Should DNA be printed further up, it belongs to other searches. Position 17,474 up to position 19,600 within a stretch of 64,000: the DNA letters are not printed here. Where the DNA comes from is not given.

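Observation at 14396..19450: Five-gene Hdr-like operon: HdrC-HdrB-short HdrA-ferredoxin-membrane HdrE/HdrD fusion, with no recognisable partner genes in the window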

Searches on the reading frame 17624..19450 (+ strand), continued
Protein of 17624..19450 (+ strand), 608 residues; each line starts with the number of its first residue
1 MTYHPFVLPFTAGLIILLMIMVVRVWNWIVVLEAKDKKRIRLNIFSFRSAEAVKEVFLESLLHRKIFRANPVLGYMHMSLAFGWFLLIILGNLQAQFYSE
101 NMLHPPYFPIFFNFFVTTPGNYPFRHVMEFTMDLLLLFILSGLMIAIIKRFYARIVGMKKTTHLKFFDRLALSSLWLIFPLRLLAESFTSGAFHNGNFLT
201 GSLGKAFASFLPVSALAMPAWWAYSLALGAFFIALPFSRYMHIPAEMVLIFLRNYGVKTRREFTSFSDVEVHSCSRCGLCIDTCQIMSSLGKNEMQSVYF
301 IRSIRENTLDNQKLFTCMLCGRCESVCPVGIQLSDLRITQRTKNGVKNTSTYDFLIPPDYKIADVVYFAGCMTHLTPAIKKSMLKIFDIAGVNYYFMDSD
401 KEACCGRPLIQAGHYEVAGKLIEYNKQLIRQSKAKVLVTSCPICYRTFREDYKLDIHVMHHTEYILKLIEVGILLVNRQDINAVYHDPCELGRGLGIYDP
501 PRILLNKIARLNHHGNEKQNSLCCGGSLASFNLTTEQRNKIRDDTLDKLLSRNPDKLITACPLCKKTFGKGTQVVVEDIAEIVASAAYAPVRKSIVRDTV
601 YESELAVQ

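Call 64: fold_search(model_id=the predicted structure, library=pdb)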
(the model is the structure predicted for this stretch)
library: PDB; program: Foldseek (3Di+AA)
matches with E <= 10: 401; with E <= 0.001: 8
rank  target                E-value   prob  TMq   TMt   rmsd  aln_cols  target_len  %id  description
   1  9ojn                  2.6e-21  1.00  0.67  0.56   7.3       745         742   15  Structure of Mycobacterium smegmatis EtfD (released 2025-05-21)
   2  9a6l_A                1.3e-07  1.00  0.31  0.73   3.6       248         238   20  Integrative model of LUTA-LUTB by crosslinking MS and deep learning (released 2024-09-18)
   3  8rwn_B                1.0e-06  1.00  0.31  0.62   3.9       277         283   18  CryoEM structure of the Hdr(ABC)2 subunits of the Elp-Hdr complex of Methanothermobacter marburgensis (released 2025-05-14)
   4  8rvu_B                5.7e-06  1.00  0.30  0.61   4.0       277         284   18  CryoEM structure of the Elp-Hdr complex of Methanothermobacter marburgensis state 2 (composite structure) (released 2025-05-14)
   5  8rvy_B                9.1e-06  1.00  0.31  0.61   3.7       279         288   19  CryoEM structure of the Elp-Hdr complex of Methanothermobacter marburgensis state 1 (composite structure) (released 2025-05-14)
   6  8rvy_b                1.1e-05  1.00  0.31  0.62   3.5       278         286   18  CryoEM structure of the Elp-Hdr complex of Methanothermobacter marburgensis state 1 (composite structure) (released 2025-05-14)
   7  5odc_B                2.0e-05  1.00  0.31  0.62   3.9       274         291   16  Heterodisulfide reductase / [NiFe]-hydrogenase complex from Methanothermococcus thermolithotrophicus at 2.3 A resoluti (released 2017-08-30)
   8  7bkb_B                7.0e-05  1.00  0.31  0.61   4.1       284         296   15  Formate dehydrogenase - heterodisulfide reductase - formylmethanofuran dehydrogenase complex from Methanospirillum hun (released 2021-09-29)
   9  1jfl_A                1.4e-03  1.00  0.21  0.44   8.1       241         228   14  CRYSTAL STRUCTURE DETERMINATION OF ASPARTATE RACEMASE FROM AN ARCHAEA (released 2002-06-05)
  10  3ojc_A                1.4e-03  1.00  0.22  0.43   7.9       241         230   12  Crystal structure of a putative Asp/Glu Racemase from Yersinia pestis (released 2010-09-15)
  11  3s7z_B                2.4e-03  1.00  0.22  0.45   7.5       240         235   12  Crystal Structure of Putative Aspartate Racemase from Salmonella Typhimurium Complexed with Succinate (released 2011-10-05)
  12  3s81_B                2.6e-03  1.00  0.22  0.44   7.5       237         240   11  Crystal Structure of Putative Aspartate Racemase from Salmonella Typhimurium (released 2011-06-15)
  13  2dx7_A                2.7e-03  1.00  0.21  0.44   8.0       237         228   14  Crystal structure of Pyrococcus horikoshii OT3 aspartate racemase complex with citric acid (released 2007-08-28)
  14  3ist_A                2.9e-03  1.00  0.21  0.39   7.9       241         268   16  Crystal structure of glutamate racemase from Listeria monocytogenes in complex with succinic acid (released 2009-09-22)
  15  5evc_A                4.7e-03  1.00  0.22  0.44   7.7       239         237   10  Crystal structure of putative aspartate racemase from Salmonella Typhimurium complexed with sulfate and potassium (released 2015-12-02)
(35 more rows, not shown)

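Call 74: find_encoding_contigs(protein=P0028, flank=10000, max_places=1)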
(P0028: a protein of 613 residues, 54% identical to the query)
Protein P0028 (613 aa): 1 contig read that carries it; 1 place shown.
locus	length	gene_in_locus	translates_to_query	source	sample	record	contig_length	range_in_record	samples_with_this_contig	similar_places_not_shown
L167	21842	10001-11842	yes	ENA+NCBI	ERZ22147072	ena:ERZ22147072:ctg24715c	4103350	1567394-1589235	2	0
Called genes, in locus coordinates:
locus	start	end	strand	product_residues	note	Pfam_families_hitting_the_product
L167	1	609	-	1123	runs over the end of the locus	PF02310:B12-binding, PF03308:MeaB, PF02492:cobW (weak), PF01642:MM_CoA_mutase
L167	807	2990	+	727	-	PF12838:Fer4_7 (faint), PF13534:Fer4_17 (faint), PF12797:Fer4_2 (faint), PF13183:Fer4_8, PF13187:Fer4_9, PF13237:Fer4_10, PF13484:Fer4_16 (weak), PF02754:CCG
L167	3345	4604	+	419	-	PF00291:PALP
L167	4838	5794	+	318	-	PF07730:HisKA_3, PF02518:HATPase_c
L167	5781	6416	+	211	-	PF00072:Response_reg, PF00196:GerE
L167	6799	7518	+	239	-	PF13237:Fer4_10 (faint), PF13183:Fer4_8, PF13187:Fer4_9 (weak), PF13484:Fer4_16 (faint), PF13534:Fer4_17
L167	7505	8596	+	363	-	PF02754:CCG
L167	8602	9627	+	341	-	PF00070:Pyr_redox (weak), PF00890:FAD_binding_2 (weak), PF01134:GIDA (faint), PF01266:DAO (weak), PF07992:Pyr_redox_2, PF13450:NAD_binding_8, PF13738:Pyr_redox_3 (weak), PF03486:HI0933_like (weak), +2 more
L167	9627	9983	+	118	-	PF12797:Fer4_2 (faint), PF13183:Fer4_8, PF12838:Fer4_7, PF13187:Fer4_9 (weak), PF13534:Fer4_17 (weak)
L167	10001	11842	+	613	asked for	PF13183:Fer4_8 (weak), PF13187:Fer4_9 (weak), PF13534:Fer4_17 (weak), PF02754:CCG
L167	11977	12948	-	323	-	PF01012:ETF, PF00766:ETF_alpha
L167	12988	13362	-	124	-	PF05635:23S_rRNA_IVP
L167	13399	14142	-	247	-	PF01012:ETF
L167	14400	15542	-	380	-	PF02771:Acyl-CoA_dh_N, PF02770:Acyl-CoA_dh_M, PF00441:Acyl-CoA_dh_1, PF08028:Acyl-CoA_dh_2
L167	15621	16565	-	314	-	PF00478:IMPDH, PF03060:NMO, PF05690:ThiG (weak), PF01070:FMN_dh (weak)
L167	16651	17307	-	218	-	PF01965:DJ-1_PfpI (weak)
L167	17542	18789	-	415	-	PF00108:Thiolase_N, PF02803:Thiolase_C, PF22691:Thiolase_C_1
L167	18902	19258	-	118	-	PF05635:23S_rRNA_IVP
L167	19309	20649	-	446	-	PF02737:3HCDH_N, PF00725:3HCDH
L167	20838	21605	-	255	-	PF00378:ECH_1, PF16113:ECH_2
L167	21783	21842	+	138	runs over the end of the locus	-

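Call 75: find_encoding_contigs(protein=P0064, flank=10000, max_places=1)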
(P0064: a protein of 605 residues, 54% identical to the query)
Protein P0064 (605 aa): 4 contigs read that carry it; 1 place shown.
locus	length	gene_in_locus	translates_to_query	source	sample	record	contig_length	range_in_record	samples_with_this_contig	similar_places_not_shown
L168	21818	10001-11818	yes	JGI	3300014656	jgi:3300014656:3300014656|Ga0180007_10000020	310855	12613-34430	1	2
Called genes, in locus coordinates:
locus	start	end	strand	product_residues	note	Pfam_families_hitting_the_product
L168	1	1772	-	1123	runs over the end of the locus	PF02310:B12-binding, PF03308:MeaB, PF02492:cobW (weak), PF01642:MM_CoA_mutase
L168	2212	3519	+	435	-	PF12838:Fer4_7 (faint), PF13183:Fer4_8 (faint), PF13534:Fer4_17 (faint), PF12797:Fer4_2 (faint), PF13237:Fer4_10, PF13187:Fer4_9, PF13484:Fer4_16 (faint)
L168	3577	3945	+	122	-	PF05635:23S_rRNA_IVP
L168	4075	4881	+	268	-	PF02754:CCG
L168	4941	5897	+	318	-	PF07730:HisKA_3, PF02518:HATPase_c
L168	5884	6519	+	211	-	PF00072:Response_reg, PF00196:GerE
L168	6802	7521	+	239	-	PF13484:Fer4_16 (faint), PF13183:Fer4_8, PF13187:Fer4_9 (weak), PF13534:Fer4_17 (weak)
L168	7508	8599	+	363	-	PF02754:CCG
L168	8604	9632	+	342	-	PF00070:Pyr_redox (faint), PF01266:DAO (faint), PF03486:HI0933_like (faint), PF07992:Pyr_redox_2, PF13450:NAD_binding_8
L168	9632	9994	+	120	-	PF13484:Fer4_16 (faint), PF17179:Fer4_22 (faint), PF12837:Fer4_6 (faint), PF13183:Fer4_8, PF12838:Fer4_7, PF13187:Fer4_9 (weak), PF13534:Fer4_17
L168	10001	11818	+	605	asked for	PF12838:Fer4_7 (faint), PF13183:Fer4_8 (weak), PF13187:Fer4_9 (weak), PF13534:Fer4_17 (weak), PF02754:CCG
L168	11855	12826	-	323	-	PF01012:ETF, PF00766:ETF_alpha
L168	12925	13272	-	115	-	PF05635:23S_rRNA_IVP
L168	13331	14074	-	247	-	PF01012:ETF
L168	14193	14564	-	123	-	PF05635:23S_rRNA_IVP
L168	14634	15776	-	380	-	PF02771:Acyl-CoA_dh_N, PF02770:Acyl-CoA_dh_M, PF00441:Acyl-CoA_dh_1, PF08028:Acyl-CoA_dh_2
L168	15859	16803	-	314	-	PF00478:IMPDH, PF03060:NMO, PF05690:ThiG, PF01070:FMN_dh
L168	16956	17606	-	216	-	PF01965:DJ-1_PfpI (weak)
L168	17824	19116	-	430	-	PF00108:Thiolase_N (weak), PF02803:Thiolase_C, PF22691:Thiolase_C_1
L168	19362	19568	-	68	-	PF05635:23S_rRNA_IVP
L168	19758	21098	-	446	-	PF02737:3HCDH_N, PF00725:3HCDH (weak)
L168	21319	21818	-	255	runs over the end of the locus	PF00378:ECH_1, PF16113:ECH_2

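Call 76: find_encoding_contigs(protein=P0093, flank=10000, max_places=1)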
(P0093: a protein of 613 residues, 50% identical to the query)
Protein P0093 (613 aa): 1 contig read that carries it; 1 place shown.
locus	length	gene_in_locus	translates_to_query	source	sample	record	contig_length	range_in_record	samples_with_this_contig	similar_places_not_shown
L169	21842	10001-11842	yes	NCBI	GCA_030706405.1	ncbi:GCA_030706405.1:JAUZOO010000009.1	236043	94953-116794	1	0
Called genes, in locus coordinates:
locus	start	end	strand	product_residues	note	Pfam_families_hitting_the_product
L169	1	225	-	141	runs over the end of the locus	PF01243:PNPOx_N, PF12900:Pyridox_ox_2 (faint), PF16242:Pyrid_ox_like (weak)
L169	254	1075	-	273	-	PF00037:Fer4 (weak), PF12797:Fer4_2 (faint), PF12837:Fer4_6 (weak), PF13237:Fer4_10 (weak), PF12838:Fer4_7 (weak), PF13187:Fer4_9 (weak), PF13484:Fer4_16 (faint), PF00881:Nitroreductase, +1 more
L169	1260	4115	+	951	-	PF12705:PDDEXK_1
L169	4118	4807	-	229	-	PF01746:tRNA_m1G_MT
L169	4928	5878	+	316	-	PF07730:HisKA_3, PF02518:HATPase_c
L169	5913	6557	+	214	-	PF00072:Response_reg, PF00196:GerE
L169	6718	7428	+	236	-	PF13187:Fer4_9, PF13237:Fer4_10 (weak), PF13183:Fer4_8, PF13534:Fer4_17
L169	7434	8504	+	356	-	PF02754:CCG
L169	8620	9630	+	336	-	PF00070:Pyr_redox (weak), PF01593:Amino_oxidase (faint), PF03486:HI0933_like (faint), PF07992:Pyr_redox_2, PF12831:FAD_oxidored (weak), PF13450:NAD_binding_8 (weak), PF13738:Pyr_redox_3 (weak), PF07992:Pyr_redox_2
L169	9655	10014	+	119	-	PF13183:Fer4_8, PF13237:Fer4_10 (weak), PF12838:Fer4_7, PF13187:Fer4_9 (weak), PF13534:Fer4_17 (weak)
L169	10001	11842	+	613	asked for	PF13183:Fer4_8 (weak), PF02754:CCG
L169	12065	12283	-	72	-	-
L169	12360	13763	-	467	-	PF02614:UxaC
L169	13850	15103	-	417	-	PF16257:UxaE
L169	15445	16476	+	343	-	PF00356:LacI, PF13407:Peripla_BP_4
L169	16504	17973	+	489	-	PF01232:Mannitol_dh, PF08125:Mannitol_dh_C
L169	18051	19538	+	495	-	PF04295:GD_AH_second, PF20629:GD_AH_C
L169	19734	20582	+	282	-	PF00106:adh_short, PF02737:3HCDH_N (weak), PF08659:KR (weak), PF13561:adh_short_C2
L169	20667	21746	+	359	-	PF00294:PfkB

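Call 83: find_homologous_proteins(query=A1, max_evalue=1e-40)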
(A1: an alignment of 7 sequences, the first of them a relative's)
Query A1 (7 sequences) (427 aa, profile of the alignment): 8000 proteins with E <= 1e-40 among 8000 candidates; the best 120 are listed.
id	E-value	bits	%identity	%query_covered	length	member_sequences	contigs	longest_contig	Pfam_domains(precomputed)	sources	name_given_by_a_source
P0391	1.1e-249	846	76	100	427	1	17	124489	PF00291.32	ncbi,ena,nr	ncbi:MAG: cysteate synthase [Bacteroidales bacterium]|nr:cysteate synthase [Bacteroidales bacterium]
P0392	1.4e-249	846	77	100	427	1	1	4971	PF00291.32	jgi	jgi:cysteate synthase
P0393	1.4e-249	846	77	100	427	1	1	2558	PF00291.32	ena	-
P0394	1.4e-249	846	76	100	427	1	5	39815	PF00291.32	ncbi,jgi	jgi:cysteate synthase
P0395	1.5e-249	846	76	100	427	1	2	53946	PF00291.32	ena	-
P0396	1.9e-249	846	77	100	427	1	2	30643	PF00291.32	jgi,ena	-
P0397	3.4e-249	845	77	100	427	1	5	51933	PF00291.32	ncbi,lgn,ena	-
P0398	4.4e-249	844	76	100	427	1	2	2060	PF00291.32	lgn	-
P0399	5.1e-249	844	76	100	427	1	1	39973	PF00291.32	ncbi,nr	ncbi:MAG: cysteate synthase [Bacteroidales bacterium]|nr:cysteate synthase [Bacteroidales bacterium]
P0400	1.3e-248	843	76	100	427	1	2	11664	PF00291.32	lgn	-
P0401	1.4e-248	843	77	100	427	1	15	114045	PF00291.32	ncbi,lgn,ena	-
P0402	1.3e-247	840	76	100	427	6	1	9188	PF00291.32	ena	-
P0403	2.7e-245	832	78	100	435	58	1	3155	PF00291.32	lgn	-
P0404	3.1e-245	832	89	100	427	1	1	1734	PF00291.32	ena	-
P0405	1.1e-244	830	89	100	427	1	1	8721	PF00291.32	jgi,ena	-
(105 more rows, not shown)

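Call 96: search_protein_families(library=pfam, proteins=[L140:4239-5024:+, L140:1891-2967:+, L122:67-768:+, L169:4928-5878:+], max_evalue=0.0001)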
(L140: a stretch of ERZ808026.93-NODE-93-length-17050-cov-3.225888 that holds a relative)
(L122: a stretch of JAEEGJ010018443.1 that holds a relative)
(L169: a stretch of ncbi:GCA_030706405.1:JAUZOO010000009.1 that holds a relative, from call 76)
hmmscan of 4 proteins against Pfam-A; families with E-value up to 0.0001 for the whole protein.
L140:4239-5024:+ (261 aa): 4 families
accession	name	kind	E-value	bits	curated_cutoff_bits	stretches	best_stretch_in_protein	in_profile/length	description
PF00106.31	adh_short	-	2.5e-50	171.1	26.6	1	4-191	3-189/195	short chain dehydrogenase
PF13561.12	adh_short_C2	-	1.7e-34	119.9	27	1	8-192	1-184/236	Enoyl-(Acyl carrier protein) reductase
PF08659.16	KR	-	4.6e-09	36.9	22.6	1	4-168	3-166/180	KR domain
PF23441.1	SDR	-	1.3e-05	25.1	27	1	3-208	9-218/258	SDR-like rossmann domain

L140:1891-2967:+ (358 aa): 2 families
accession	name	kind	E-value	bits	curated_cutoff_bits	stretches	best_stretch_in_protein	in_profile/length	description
PF00903.31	Glyoxalase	-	1.6e-09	38.6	20.6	1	165-312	6-121/121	Glyoxalase/Bleomycin resistance protein/Dioxygenase superfamily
PF13669.12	Glyoxalase_4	-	3.5e-05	24.5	27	0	165-285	4-99/109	Glyoxalase/Bleomycin resistance protein/Dioxygenase superfamily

L122:67-768:+ (233 aa): 1 family
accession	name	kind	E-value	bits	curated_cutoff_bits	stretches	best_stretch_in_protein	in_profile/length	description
PF01699.29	Na_Ca_ex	-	4.5e-33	114.8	24.9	1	89-230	3-150/151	Sodium/calcium exchanger protein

L169:4928-5878:+ (316 aa): 2 families
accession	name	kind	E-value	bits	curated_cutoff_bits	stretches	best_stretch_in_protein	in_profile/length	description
PF02518.31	HATPase_c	-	4e-11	43.8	26.4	1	224-315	5-108/111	Histidine kinase-, DNA gyrase B-, and HSP90-like ATPase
PF07730.19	HisKA_3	-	7.8e-10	39.6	24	1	118-181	1-66/68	Histidine kinase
